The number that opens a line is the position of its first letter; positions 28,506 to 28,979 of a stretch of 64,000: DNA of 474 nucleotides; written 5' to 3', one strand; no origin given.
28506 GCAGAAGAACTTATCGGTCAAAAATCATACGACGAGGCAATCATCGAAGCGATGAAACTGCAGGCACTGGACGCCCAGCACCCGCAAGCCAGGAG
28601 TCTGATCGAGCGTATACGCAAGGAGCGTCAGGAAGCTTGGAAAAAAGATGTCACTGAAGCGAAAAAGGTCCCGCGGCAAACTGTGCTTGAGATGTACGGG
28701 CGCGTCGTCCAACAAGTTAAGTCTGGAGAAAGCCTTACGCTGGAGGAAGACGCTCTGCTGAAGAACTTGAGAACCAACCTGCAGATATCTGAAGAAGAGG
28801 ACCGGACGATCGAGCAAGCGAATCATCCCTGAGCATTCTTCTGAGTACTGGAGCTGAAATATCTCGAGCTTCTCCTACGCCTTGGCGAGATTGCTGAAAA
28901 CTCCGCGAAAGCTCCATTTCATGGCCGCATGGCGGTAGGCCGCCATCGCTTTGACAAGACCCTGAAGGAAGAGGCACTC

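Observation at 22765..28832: Three-gene cluster of paralogous TPR-motif proteins: two coiled-coil single-pass membrane proteins plus a class III nucleotidyl cyclase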

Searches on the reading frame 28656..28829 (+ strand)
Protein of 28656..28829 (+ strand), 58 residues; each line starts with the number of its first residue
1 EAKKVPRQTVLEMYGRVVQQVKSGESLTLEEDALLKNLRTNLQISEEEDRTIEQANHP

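Call 84: search_solved_structures(query=A7, max_evalue=10, show_alignments=2)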
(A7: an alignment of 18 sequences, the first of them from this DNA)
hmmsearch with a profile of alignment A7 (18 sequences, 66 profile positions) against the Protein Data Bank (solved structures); distinct sequences matched with E-value up to 10: 14.
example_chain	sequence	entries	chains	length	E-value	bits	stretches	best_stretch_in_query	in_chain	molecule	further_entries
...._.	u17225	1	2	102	0.0014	21.5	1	3-51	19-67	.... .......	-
1utu_A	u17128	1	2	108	0.0016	21.2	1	3-51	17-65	EMSY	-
2fmm_E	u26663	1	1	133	0.0028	20.5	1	3-51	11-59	Protein EMSY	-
4bm5_A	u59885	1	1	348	0.0093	18.8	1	11-50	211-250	SIMILAR TO CHLOROPLAST INNER MEMBRANE PROTEIN TIC110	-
9xpe_M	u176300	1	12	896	0.041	16.8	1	18-64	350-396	PHIKZ129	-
5zx1_A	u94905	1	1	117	0.061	16.2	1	5-47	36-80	ENT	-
4b54_A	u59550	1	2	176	0.28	14.1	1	4-47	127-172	LIPOPOLYSACCHARIDE EXPORT SYSTEM PROTEIN LPTC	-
6mit_C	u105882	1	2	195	0.95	12.4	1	21-47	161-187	Lipopolysaccharide export system protein LptC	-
3my2_A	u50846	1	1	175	1.1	12.2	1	21-47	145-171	Lipopolysaccharide export system protein lptC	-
9t1m_B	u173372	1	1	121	1.1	12.2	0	29-52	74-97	Nuclear export protein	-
6s8n_C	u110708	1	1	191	1.3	12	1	21-47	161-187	Lipopolysaccharide export system protein LptC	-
9ryc_D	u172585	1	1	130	1.4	11.9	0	29-52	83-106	Nuclear export protein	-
5ii5_A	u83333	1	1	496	2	11.4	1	4-31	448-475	Maltose-binding periplasmic protein,Vitelline envelope sperm lysin receptor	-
5ii4_A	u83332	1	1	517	2.1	11.3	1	4-31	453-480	Maltose-binding periplasmic protein,Vitelline envelope sperm lysin receptor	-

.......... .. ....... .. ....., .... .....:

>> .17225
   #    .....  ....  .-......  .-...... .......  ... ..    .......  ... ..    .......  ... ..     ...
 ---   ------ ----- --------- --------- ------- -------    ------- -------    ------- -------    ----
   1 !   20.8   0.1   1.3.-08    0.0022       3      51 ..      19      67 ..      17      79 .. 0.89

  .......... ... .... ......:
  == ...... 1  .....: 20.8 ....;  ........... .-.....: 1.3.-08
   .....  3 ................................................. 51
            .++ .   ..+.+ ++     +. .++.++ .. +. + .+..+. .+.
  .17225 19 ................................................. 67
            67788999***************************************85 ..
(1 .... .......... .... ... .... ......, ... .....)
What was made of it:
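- On ENT (EMSY N-terminal) domain, PF03735: PDB EMSY gives E 0.0014 (call 84).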

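Call 85: search_protein_families(library=pfam, alignment_id=A7, max_evalue=1)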
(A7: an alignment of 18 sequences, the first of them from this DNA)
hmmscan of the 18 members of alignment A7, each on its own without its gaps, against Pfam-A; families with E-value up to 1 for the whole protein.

A. member 1, seq(58 aa): 1 family
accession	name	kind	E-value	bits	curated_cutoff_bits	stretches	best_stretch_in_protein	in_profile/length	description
PF03735.19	ENT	-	0.0039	17.7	28.5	1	12-53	10-52/71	ENT domain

B. families by the number of members that match (of 18 scanned): 10 families
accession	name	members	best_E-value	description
PF03735.19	ENT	13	1.7e-05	ENT domain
PF16940.10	Tic110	4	0.00042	Chloroplast envelope transporter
PF18327.6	PRODH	1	0.016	Proline utilization A proline dehydrogenase N-terminal domain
PF23988.1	DUF7309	1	0.063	Domain of unknown function (DUF7309)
PF19068.5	DUF5764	1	0.084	Family of unknown function (DUF5764)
PF22915.1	ARMH5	1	0.091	Armadillo-like helical domain-containing protein 5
PF07261.16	DnaB_2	1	0.095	Replication initiation and membrane attachment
PF16497.10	MHC_I_3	1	0.15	MHC-I family domain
PF21983.2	NikA-like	1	0.25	Mobilization protein NikA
PF05553.16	DUF761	1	0.59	Cotton fibre expressed protein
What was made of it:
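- On ENT (EMSY N-terminal) domain, PF03735: 13 of 18 tails give sub-threshold hits (call 85).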
